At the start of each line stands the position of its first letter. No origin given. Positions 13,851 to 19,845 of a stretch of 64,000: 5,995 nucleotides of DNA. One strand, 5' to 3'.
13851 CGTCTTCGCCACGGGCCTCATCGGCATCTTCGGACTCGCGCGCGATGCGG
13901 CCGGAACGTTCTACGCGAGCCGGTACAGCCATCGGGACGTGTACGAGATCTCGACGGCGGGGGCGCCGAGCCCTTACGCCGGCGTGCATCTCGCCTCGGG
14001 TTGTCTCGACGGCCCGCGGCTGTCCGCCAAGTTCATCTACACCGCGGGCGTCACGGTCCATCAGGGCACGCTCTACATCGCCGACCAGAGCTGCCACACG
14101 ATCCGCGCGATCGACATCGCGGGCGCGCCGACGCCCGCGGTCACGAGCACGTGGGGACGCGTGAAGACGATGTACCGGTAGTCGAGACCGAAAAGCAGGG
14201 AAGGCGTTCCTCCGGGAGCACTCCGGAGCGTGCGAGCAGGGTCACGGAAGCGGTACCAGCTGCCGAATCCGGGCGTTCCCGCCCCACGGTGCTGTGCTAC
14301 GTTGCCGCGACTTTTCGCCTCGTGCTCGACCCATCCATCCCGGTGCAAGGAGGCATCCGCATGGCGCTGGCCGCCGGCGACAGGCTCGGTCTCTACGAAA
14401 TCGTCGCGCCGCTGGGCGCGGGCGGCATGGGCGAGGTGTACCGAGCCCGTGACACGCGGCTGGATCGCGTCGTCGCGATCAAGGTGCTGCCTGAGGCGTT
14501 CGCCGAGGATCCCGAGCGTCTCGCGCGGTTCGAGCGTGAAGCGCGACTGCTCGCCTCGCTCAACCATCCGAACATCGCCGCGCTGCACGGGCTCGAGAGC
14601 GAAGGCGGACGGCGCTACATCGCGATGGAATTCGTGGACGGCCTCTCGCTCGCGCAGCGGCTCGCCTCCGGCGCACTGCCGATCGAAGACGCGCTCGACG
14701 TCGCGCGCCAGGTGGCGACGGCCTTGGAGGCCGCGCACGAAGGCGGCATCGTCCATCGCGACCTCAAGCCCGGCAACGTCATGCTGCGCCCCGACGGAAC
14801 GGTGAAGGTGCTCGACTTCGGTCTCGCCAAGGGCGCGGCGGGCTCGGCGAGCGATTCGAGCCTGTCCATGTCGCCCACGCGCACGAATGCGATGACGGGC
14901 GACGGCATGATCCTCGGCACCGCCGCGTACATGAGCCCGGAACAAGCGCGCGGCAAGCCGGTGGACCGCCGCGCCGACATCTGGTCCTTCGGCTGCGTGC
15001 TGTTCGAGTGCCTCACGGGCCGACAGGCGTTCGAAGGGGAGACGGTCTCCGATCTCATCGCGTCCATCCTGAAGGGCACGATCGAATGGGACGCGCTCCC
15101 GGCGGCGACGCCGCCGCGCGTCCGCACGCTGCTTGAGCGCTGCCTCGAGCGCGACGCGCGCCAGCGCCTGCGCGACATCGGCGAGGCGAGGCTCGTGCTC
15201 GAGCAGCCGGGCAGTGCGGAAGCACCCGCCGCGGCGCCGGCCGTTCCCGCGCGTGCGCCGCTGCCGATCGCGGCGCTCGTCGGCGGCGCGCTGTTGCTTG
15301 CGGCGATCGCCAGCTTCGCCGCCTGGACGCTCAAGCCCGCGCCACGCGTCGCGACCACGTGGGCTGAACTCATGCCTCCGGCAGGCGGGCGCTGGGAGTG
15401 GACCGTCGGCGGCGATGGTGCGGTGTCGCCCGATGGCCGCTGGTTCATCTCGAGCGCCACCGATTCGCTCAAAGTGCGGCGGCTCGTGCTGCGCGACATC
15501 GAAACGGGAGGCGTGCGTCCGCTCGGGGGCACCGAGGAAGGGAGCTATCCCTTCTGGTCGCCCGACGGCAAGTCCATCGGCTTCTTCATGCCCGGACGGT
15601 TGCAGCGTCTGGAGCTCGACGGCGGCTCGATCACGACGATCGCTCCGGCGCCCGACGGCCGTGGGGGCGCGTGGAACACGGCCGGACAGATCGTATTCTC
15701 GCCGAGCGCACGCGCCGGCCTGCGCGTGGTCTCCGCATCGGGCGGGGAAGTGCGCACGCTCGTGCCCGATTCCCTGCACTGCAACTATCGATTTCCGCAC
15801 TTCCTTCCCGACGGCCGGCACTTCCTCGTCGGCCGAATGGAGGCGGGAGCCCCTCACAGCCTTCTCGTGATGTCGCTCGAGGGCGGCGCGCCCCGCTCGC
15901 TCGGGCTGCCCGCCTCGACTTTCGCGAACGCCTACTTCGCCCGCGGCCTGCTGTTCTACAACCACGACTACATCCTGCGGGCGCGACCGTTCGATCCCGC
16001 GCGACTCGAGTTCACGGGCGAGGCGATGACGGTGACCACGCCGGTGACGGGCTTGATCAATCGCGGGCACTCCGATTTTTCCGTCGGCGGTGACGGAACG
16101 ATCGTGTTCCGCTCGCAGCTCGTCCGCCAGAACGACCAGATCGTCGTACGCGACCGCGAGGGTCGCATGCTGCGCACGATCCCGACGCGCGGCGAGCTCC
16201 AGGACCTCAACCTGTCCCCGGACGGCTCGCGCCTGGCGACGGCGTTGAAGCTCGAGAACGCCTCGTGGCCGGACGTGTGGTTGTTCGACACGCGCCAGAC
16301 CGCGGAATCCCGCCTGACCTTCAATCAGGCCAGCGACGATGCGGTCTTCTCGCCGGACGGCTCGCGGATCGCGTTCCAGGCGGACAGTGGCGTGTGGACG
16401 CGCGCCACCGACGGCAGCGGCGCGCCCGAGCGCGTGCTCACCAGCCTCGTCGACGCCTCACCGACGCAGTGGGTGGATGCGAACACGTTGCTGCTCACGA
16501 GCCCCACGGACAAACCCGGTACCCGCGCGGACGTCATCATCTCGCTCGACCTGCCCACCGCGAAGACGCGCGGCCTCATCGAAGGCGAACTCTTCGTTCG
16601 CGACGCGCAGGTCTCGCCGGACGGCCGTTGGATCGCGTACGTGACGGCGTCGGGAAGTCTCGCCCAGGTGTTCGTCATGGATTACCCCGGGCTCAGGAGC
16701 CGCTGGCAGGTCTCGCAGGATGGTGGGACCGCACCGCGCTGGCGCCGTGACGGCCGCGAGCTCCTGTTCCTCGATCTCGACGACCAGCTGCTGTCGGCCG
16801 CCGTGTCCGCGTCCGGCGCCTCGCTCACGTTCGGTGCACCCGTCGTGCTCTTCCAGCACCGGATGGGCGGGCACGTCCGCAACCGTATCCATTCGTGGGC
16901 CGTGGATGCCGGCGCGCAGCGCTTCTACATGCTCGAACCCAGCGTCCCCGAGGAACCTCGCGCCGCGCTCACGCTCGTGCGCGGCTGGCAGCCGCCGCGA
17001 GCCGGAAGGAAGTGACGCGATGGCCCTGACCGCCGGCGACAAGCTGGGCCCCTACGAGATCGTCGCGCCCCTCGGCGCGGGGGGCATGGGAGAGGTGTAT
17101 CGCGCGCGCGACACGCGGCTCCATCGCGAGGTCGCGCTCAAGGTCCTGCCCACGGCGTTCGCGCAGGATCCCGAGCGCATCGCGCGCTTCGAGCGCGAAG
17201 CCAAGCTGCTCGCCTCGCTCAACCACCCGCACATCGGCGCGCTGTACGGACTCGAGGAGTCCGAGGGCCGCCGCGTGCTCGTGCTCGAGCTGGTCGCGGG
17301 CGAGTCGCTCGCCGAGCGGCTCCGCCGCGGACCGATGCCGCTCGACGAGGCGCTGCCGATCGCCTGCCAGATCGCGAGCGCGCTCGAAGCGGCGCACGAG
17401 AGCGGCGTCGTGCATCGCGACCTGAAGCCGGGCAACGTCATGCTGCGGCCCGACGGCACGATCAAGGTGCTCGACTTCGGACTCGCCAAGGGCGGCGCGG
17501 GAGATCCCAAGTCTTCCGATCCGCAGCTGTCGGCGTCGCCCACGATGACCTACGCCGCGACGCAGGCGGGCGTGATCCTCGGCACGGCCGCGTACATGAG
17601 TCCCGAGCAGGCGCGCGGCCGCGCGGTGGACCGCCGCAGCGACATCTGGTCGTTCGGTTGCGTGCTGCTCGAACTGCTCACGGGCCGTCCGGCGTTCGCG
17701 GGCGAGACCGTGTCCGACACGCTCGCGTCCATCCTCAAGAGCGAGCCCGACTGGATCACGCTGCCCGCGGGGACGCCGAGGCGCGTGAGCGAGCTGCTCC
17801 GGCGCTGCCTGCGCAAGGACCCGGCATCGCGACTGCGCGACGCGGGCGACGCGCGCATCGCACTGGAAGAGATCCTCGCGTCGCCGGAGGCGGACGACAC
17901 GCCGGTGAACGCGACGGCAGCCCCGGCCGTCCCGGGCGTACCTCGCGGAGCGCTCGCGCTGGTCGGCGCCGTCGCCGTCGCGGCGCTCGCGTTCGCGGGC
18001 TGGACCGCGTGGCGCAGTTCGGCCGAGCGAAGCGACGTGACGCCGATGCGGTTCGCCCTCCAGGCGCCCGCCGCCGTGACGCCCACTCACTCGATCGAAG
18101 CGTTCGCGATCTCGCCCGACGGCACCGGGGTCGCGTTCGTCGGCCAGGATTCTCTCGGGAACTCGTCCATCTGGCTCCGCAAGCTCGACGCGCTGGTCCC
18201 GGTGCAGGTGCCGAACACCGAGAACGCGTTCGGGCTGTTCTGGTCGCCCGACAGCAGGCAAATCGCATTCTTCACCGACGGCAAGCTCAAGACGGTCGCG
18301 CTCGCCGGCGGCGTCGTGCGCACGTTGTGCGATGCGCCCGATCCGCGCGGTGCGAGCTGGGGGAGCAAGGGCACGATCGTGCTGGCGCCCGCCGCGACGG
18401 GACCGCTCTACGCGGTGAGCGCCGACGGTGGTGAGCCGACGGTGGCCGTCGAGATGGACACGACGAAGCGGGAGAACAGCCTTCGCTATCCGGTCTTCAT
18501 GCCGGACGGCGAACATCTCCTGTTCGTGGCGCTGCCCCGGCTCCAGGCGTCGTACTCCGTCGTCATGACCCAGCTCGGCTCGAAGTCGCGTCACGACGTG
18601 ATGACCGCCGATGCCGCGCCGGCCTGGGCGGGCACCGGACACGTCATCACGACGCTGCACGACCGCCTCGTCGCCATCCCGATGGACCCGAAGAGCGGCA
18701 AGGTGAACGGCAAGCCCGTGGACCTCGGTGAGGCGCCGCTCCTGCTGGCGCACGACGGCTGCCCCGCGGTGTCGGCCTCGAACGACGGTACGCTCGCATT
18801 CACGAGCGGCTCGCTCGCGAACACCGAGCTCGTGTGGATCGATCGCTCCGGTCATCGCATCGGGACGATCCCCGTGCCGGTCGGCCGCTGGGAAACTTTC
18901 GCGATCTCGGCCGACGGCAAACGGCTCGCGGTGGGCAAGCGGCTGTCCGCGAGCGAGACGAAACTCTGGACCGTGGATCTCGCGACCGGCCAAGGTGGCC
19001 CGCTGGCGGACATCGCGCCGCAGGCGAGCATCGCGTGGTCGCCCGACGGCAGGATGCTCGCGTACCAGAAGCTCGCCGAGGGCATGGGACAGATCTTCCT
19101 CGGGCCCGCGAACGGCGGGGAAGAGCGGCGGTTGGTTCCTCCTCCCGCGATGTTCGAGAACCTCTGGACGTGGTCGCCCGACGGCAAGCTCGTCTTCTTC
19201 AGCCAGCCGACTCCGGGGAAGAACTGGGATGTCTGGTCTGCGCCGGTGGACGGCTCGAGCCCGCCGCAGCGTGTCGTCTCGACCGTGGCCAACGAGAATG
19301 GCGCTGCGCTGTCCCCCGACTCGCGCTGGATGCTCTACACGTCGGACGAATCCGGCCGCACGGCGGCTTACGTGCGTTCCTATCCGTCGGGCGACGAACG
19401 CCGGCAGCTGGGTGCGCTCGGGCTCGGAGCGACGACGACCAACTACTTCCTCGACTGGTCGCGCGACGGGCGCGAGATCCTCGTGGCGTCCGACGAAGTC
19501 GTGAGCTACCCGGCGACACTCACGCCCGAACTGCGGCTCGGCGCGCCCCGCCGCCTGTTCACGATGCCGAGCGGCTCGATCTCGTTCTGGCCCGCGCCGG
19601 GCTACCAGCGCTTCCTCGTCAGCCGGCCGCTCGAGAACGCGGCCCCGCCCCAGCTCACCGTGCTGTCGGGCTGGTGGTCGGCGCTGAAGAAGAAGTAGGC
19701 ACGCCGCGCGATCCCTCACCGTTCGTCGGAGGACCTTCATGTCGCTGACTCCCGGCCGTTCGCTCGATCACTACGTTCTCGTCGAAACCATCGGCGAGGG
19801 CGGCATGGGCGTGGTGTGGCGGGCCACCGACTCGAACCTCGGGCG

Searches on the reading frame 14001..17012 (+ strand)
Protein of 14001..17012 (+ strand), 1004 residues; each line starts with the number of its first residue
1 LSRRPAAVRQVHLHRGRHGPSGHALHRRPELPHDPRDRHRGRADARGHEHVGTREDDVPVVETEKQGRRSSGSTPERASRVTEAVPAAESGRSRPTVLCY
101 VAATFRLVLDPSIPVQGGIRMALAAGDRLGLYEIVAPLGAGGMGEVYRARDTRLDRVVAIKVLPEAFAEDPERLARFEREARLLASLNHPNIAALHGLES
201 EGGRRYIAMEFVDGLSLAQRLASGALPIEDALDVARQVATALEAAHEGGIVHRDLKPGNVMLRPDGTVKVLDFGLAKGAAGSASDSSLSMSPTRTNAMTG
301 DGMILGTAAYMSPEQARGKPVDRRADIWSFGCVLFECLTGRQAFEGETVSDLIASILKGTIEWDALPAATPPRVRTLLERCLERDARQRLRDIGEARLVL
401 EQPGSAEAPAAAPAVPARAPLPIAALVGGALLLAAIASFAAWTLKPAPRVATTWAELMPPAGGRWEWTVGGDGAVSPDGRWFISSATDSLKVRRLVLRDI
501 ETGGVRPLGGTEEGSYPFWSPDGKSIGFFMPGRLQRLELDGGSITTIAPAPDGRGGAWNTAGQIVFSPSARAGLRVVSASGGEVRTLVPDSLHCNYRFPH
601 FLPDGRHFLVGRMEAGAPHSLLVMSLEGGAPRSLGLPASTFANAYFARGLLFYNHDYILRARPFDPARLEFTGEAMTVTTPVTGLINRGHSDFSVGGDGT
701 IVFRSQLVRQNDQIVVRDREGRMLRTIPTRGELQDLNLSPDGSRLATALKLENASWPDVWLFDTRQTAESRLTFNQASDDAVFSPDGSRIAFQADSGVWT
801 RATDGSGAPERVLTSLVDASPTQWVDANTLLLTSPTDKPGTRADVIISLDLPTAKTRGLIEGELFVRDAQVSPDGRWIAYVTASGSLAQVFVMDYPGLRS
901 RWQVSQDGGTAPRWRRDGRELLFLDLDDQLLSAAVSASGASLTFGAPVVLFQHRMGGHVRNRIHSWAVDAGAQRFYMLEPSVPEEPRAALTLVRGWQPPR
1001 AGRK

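Call 11: search_protein_families(library=pfam, proteins=[window:14001-17012:+], max_evalue=0.001)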
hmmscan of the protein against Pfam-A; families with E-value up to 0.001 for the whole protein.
window:14001-17012:+ (1004 aa): 7 families
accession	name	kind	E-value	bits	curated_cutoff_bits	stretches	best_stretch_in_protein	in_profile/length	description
PF00069.31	Pkinase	-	3e-49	168.2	31.7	1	132-390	1-252/263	Protein kinase domain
PF07714.23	PK_Tyr_Ser-Thr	-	1.5e-35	123.2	23.1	1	135-390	4-249/258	Protein tyrosine and serine/threonine kinase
PF07676.18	PD40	-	1.3e-10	41.4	20.9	0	771-797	3-32/38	WD40-like Beta Propeller Repeat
PF03109.22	ABC1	-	2.2e-08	34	22.9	1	204-277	142-215/244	ABC1 atypical kinase-like domain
PF01636.29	APH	-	8.5e-07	29.4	23.2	1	228-276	147-197/239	Phosphotransferase enzyme family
PF00930.27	DPPIV_N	-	1.9e-05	24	22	0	758-813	24-78/354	Dipeptidyl peptidase IV (DPP IV) N-terminal region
PF00400.38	WD40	-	0.00043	21.2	27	0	474-488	18-32/39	WD domain, G-beta repeat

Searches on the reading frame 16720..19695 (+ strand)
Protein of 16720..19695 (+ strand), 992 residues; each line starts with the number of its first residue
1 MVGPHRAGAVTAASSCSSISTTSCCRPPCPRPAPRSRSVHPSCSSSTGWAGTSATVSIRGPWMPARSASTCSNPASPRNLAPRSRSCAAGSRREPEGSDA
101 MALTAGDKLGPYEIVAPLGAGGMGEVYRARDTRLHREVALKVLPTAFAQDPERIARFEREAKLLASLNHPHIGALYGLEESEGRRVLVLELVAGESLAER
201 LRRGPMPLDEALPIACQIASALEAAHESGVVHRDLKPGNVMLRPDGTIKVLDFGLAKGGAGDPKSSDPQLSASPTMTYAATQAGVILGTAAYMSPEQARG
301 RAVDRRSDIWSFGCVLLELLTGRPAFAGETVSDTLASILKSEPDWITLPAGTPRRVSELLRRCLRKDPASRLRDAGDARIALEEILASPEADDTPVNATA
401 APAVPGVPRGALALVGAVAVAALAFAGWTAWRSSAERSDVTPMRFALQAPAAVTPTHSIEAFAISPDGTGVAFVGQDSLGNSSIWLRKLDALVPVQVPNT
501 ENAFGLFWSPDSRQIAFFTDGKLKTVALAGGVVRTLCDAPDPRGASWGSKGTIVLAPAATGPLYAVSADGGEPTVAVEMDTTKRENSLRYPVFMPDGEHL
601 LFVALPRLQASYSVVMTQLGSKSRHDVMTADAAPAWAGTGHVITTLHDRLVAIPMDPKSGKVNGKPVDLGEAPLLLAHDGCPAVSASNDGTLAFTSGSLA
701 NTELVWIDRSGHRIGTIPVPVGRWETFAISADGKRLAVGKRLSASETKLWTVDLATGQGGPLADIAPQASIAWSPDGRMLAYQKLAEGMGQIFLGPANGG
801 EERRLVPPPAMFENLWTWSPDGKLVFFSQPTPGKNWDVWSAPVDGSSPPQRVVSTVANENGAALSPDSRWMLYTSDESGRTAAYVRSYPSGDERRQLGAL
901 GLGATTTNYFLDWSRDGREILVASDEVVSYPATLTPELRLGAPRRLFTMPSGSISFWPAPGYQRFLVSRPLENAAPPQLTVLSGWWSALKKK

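Call 11: search_protein_families(library=pfam, proteins=[window:16720-19695:+], max_evalue=0.001)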
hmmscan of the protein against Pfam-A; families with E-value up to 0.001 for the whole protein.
window:16720-19695:+ (992 aa): 7 families
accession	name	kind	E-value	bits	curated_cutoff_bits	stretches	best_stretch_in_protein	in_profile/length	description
PF00069.31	Pkinase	-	3.1e-50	171.5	31.7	1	112-373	1-253/263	Protein kinase domain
PF07714.23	PK_Tyr_Ser-Thr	-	3.7e-36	125.2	23.1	1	115-372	4-249/258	Protein tyrosine and serine/threonine kinase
PF07676.18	PD40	-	2.2e-27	94.8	20.9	1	850-880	2-33/38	WD40-like Beta Propeller Repeat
PF03109.22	ABC1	-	3.9e-09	36.5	22.9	1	180-256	138-214/244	ABC1 atypical kinase-like domain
PF01636.29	APH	-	3.3e-08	34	23.2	1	218-257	158-198/239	Phosphotransferase enzyme family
PF25174.1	Beta-prop_THOC3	-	1.4e-05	24.7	305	0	680-782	173-271/272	THOC3 beta-propeller domain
PF00930.27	DPPIV_N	-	2.5e-05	23.6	22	0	571-646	168-243/354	Dipeptidyl peptidase IV (DPP IV) N-terminal region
